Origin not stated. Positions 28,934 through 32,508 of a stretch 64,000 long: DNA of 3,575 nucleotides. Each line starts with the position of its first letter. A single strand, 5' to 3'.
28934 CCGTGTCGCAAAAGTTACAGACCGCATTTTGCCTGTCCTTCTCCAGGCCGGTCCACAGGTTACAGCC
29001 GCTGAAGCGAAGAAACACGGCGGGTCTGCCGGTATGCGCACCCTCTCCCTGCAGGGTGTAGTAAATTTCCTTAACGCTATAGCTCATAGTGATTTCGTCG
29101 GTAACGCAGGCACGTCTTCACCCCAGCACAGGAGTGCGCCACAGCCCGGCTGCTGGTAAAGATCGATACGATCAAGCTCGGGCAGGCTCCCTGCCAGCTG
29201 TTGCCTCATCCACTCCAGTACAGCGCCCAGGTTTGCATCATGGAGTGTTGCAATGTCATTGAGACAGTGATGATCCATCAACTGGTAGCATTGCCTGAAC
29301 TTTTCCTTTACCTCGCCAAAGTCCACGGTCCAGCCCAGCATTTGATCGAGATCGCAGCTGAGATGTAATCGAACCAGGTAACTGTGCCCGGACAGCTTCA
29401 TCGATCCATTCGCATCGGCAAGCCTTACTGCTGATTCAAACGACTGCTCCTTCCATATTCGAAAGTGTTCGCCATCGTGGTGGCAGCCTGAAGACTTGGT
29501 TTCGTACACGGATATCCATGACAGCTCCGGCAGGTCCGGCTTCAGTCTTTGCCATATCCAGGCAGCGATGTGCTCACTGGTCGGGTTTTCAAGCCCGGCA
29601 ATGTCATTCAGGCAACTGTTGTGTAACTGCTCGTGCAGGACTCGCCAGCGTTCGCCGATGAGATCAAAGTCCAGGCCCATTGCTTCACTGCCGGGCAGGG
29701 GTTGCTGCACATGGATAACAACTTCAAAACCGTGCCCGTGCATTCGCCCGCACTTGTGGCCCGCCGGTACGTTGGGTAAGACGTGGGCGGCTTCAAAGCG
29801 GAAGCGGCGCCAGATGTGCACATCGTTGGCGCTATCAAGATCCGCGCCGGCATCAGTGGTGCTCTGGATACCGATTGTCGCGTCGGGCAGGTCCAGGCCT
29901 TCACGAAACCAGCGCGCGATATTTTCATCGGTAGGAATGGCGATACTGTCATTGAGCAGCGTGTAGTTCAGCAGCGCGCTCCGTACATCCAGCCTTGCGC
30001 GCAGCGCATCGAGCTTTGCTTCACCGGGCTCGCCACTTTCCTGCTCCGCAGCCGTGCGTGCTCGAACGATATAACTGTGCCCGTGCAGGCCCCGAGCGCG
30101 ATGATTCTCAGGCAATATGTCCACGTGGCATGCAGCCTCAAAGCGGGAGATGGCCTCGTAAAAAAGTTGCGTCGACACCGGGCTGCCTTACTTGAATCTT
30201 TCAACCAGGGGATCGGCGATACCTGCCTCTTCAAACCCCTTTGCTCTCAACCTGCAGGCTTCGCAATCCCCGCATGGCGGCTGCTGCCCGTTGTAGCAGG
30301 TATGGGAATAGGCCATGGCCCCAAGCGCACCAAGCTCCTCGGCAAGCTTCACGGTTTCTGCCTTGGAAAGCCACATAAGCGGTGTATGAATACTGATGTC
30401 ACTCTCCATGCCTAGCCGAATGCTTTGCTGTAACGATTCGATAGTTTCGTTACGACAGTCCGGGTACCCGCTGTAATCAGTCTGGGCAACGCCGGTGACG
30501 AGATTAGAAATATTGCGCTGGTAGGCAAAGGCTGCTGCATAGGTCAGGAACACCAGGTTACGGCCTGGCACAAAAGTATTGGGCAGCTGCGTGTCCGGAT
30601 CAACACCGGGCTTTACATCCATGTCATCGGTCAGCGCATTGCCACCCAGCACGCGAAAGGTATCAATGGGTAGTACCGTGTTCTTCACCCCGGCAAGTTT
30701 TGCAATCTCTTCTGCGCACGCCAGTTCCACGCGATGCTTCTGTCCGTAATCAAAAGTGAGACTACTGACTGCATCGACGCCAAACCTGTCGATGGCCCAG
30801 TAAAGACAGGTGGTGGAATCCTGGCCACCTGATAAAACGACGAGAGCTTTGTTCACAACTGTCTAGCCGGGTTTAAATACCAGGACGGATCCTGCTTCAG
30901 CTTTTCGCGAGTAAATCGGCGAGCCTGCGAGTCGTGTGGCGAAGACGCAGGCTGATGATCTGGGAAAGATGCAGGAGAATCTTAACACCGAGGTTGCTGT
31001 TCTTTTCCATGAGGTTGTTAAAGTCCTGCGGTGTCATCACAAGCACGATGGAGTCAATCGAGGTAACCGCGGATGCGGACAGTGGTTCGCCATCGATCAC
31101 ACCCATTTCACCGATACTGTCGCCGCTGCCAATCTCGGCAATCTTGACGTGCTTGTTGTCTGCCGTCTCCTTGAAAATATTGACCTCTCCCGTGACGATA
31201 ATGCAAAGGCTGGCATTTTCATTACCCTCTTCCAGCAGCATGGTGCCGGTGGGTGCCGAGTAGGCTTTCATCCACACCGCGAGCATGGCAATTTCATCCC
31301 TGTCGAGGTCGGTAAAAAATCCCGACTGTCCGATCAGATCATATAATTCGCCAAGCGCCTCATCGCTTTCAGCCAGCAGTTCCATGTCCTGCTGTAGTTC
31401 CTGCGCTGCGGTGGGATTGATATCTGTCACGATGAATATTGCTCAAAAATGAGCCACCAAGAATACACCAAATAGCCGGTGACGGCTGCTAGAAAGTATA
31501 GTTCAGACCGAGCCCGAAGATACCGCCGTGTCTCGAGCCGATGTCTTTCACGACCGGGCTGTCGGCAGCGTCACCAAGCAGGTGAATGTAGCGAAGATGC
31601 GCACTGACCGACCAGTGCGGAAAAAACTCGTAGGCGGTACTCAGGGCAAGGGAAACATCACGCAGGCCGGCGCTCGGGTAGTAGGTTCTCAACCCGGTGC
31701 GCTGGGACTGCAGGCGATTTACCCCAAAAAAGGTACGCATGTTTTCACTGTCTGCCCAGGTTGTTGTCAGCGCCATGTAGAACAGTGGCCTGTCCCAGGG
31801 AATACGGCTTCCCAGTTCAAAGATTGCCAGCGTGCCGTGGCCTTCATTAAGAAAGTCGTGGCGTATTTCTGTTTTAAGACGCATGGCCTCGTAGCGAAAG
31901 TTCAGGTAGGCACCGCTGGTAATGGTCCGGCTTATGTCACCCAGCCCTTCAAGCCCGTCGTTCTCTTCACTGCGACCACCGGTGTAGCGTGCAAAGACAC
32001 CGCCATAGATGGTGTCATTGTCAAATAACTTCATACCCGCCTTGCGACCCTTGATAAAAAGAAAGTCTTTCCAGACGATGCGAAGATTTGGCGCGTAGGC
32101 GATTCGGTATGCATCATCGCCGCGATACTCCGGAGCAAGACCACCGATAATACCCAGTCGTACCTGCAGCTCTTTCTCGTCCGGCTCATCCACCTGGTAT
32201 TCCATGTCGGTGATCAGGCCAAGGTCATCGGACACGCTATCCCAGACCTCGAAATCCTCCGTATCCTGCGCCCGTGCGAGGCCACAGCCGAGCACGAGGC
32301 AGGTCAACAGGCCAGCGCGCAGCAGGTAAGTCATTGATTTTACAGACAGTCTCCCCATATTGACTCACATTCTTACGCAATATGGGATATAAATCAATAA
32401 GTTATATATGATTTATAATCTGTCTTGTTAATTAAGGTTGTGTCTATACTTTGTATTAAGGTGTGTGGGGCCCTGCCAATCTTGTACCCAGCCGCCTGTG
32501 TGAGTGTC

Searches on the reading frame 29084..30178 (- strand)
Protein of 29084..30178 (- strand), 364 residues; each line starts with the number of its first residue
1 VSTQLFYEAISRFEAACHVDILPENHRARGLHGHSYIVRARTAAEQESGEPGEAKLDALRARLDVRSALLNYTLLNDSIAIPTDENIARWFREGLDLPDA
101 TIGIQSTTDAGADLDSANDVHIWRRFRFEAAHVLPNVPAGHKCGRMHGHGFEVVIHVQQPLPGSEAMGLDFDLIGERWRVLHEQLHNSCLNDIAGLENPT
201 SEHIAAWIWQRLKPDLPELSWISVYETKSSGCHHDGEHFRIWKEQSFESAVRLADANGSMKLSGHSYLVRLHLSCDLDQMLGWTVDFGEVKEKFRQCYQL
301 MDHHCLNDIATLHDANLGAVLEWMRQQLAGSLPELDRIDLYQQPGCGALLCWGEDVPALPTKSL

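Call 7: search_protein_families(library=ncbifam, proteins=[window:29084-30178:-], max_evalue=0.00001)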
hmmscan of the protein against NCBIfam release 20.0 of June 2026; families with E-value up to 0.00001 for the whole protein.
window:29084-30178:- (364 aa): 2 families
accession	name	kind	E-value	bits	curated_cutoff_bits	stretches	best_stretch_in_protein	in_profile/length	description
TIGR03367.1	queuosine_QueD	equivalog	4.5e-43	145.6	89.25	2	122-213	2-91/92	6-carboxytetrahydropterin synthase QueD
TIGR00039.1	6PTHBS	subfamily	6.1e-33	113.8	125.5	2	121-226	3-109/124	6-pyruvoyl tetrahydropterin synthase/6-carboxytetrahydropterin synthase family protein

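Call 44: search_protein_families(library=pfam, proteins=[window:29084-30178:-], max_evalue=0.001)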
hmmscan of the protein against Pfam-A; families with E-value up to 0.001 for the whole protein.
window:29084-30178:- (364 aa): 1 family
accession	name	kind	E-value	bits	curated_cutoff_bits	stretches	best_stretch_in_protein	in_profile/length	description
PF01242.24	PTPS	-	1.1e-48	164.7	22.4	3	122-235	2-119/121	6-pyruvoyl tetrahydropterin synthase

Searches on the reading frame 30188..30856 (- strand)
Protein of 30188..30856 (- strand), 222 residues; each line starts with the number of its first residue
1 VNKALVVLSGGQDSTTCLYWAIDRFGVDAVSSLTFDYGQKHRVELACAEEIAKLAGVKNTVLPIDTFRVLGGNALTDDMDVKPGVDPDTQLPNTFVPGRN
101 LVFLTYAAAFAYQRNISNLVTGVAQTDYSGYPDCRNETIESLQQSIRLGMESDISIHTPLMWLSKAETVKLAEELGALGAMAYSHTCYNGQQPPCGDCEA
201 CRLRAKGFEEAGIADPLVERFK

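Call 7: search_protein_families(library=ncbifam, proteins=[window:30188-30856:-], max_evalue=0.00001)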
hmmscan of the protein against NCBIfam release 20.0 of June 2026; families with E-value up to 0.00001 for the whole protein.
window:30188-30856:- (222 aa): 2 families
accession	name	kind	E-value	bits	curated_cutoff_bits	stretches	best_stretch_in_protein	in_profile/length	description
TIGR00364.1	TIGR00364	equivalog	7.8e-72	241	150.3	1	4-204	1-201/201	7-cyano-7-deazaguanine synthase QueC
NF008317.0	PRK11106.1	equivalog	2.8e-65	219.9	378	1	1-210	1-212/231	7-cyano-7-deazaguanine synthase QueC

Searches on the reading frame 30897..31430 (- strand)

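Call 7: search_protein_families(library=ncbifam, proteins=[window:30897-31430:-], max_evalue=0.00001)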
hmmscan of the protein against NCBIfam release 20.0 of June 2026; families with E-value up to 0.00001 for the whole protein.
window:30897-31430:- (177 aa): 5 families
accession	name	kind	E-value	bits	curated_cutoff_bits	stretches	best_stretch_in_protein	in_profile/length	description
NF008732.0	PRK11753.1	equivalog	6.6e-12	45.3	266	1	57-173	26-139/214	cAMP-activated global transcriptional regulator CRP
NF041163.2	encap_f2b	equivalog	3.7e-09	36.2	400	1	43-151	84-193/450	family 2B encapsulin nanocompartment shell protein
NF058543.1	ActPatMycb56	equivalog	5.2e-09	35.4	460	1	38-140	3-104/317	acetyltransferase Pat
TIGR03896.1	cyc_nuc_ocin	subfamily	9.2e-09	35.1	161.05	1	39-165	146-272/317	bacteriocin-type transport-associated protein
NF006901.0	PRK09392.1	equivalog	6.9e-08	32.1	211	1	38-167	14-150/236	transcriptional activator FtrB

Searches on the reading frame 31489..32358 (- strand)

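Call 7: search_protein_families(library=ncbifam, proteins=[window:31489-32358:-], max_evalue=0.00001)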
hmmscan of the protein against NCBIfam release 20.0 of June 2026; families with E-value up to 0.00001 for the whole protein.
window:31489-32358:- (289 aa): 0 families

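Call 44: search_protein_families(library=pfam, proteins=[window:31489-32358:-], max_evalue=0.001)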
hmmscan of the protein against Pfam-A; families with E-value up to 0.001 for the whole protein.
window:31489-32358:- (289 aa): 1 family
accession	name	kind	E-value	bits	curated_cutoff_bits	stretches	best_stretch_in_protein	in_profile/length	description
PF06629.18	MipA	-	7.2e-41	141.2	24.2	1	68-289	1-221/221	MltA-interacting protein MipA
